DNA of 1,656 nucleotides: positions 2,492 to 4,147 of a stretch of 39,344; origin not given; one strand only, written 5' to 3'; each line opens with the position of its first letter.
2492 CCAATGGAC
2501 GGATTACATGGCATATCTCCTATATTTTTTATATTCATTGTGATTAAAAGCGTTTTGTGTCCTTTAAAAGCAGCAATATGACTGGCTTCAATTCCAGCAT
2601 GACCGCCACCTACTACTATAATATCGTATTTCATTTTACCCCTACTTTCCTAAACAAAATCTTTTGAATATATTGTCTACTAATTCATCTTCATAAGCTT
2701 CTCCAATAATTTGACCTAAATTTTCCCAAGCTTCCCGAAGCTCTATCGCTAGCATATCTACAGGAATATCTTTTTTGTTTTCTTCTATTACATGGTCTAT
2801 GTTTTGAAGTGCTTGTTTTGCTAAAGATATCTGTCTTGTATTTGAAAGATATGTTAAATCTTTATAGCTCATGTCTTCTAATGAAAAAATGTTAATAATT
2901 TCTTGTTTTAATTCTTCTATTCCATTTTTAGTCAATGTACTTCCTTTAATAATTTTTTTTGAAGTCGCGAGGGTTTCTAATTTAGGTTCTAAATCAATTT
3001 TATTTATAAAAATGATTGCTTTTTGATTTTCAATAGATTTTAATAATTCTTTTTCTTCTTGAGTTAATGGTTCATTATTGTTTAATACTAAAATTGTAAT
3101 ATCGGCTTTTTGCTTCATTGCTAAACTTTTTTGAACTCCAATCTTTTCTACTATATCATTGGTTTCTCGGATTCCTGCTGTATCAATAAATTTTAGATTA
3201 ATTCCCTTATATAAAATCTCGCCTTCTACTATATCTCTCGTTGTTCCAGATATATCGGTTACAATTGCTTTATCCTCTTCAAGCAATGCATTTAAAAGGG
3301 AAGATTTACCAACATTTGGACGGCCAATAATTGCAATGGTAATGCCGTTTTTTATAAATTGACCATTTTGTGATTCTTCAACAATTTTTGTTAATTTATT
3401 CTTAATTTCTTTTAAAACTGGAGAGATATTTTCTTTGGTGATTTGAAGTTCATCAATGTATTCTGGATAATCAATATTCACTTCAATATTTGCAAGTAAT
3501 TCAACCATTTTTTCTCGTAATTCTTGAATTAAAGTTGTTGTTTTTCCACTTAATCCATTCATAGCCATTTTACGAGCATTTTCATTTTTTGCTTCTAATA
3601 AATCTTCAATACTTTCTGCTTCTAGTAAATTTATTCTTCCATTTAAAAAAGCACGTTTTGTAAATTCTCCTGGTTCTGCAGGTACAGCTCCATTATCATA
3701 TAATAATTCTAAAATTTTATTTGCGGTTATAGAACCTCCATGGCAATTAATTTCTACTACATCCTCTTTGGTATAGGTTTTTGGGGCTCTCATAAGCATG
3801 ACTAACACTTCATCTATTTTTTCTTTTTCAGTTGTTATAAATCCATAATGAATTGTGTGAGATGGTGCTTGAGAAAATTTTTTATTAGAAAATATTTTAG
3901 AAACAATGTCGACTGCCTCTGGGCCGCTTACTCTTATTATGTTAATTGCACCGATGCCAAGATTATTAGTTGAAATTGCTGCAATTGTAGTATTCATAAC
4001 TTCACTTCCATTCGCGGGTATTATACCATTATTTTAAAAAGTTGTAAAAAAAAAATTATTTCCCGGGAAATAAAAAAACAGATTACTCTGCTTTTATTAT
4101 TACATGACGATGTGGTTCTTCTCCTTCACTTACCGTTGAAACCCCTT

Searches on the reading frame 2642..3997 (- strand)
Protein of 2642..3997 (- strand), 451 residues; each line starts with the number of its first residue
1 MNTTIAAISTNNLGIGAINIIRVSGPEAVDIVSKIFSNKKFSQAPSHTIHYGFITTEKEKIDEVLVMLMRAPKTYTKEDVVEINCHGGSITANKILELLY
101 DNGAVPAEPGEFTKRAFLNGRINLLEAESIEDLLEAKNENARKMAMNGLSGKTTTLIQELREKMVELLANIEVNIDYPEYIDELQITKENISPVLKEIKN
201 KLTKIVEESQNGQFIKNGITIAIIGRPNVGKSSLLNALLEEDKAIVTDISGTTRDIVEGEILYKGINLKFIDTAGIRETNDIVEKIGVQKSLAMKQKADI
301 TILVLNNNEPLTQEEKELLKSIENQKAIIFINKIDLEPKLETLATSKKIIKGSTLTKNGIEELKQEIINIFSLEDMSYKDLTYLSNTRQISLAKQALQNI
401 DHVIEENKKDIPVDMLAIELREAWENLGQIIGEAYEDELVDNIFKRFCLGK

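Call 7: search_protein_families(library=ncbifam, proteins=[window:2642-3997:-], max_evalue=0.00001)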
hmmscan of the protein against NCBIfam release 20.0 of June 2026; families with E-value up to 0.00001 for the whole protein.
window:2642-3997:- (451 aa): 15 families
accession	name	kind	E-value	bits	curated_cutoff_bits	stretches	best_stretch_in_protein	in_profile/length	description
TIGR00450.1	mnmE_trmE_thdF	equivalog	1.1e-129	433.4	252.6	1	15-451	6-446/446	tRNA uridine-5-carboxymethylaminomethyl(34) synthesis GTPase MnmE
NF003661.0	PRK05291.1-3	equivalog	5e-112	375.5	380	1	2-451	3-448/448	tRNA uridine-5-carboxymethylaminomethyl(34) synthesis GTPase MnmE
TIGR03594.1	GTPase_EngA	equivalog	1.4e-36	126.5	306.7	1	188-349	146-311/432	ribosome biogenesis GTPase Der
TIGR03918.1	GTP_HydF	equivalog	1.2e-26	93.5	325.55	1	219-374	8-170/392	[FeFe] hydrogenase H-cluster maturation GTPase HydF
TIGR00231.1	small_GTP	domain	9.5e-26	90.5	42.5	1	218-344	3-133/164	GTP-binding protein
NF000908.1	PRK00089.1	equivalog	4.1e-24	85.4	237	1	220-414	5-207/291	GTPase Era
NF002828.0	PRK03003.1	equivalog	5e-23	81.4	631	1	202-336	197-336/477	ribosome biogenesis GTPase Der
NF007071.0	PRK09518.1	equivalog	4.9e-21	74.9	953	1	202-336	428-567/706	bifunctional cytidylate kinase/GTPase Der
TIGR00436.1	era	equivalog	1.4e-16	60.7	116.25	1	220-412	2-201/270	GTPase Era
TIGR03596.1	GTPase_YlqF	equivalog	3.2e-12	46.4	208.2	1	188-278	88-175/276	ribosome biogenesis GTPase YlqF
TIGR00437.1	feoB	equivalog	2.5e-10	39.7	315.65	1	225-411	1-180/594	ferrous iron transport protein B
TIGR03156.1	GTP_HflX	equivalog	2e-08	33.6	216.75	1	184-369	152-349/351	GTPase HflX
TIGR03598.1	GTPase_YsxC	equivalog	2.2e-08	34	124.45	1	216-351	16-156/186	ribosome biogenesis GTP-binding protein YihA/YsxC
TIGR03597.1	GTPase_YqeH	equivalog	1e-07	31.4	297.4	1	183-300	123-241/361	ribosome biogenesis GTPase YqeH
TIGR00993.1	3a0901s04IAP86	subfamily_domain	4.8e-06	25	660.7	1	214-280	114-180/763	chloroplast protein import component Toc86/159, G and M domains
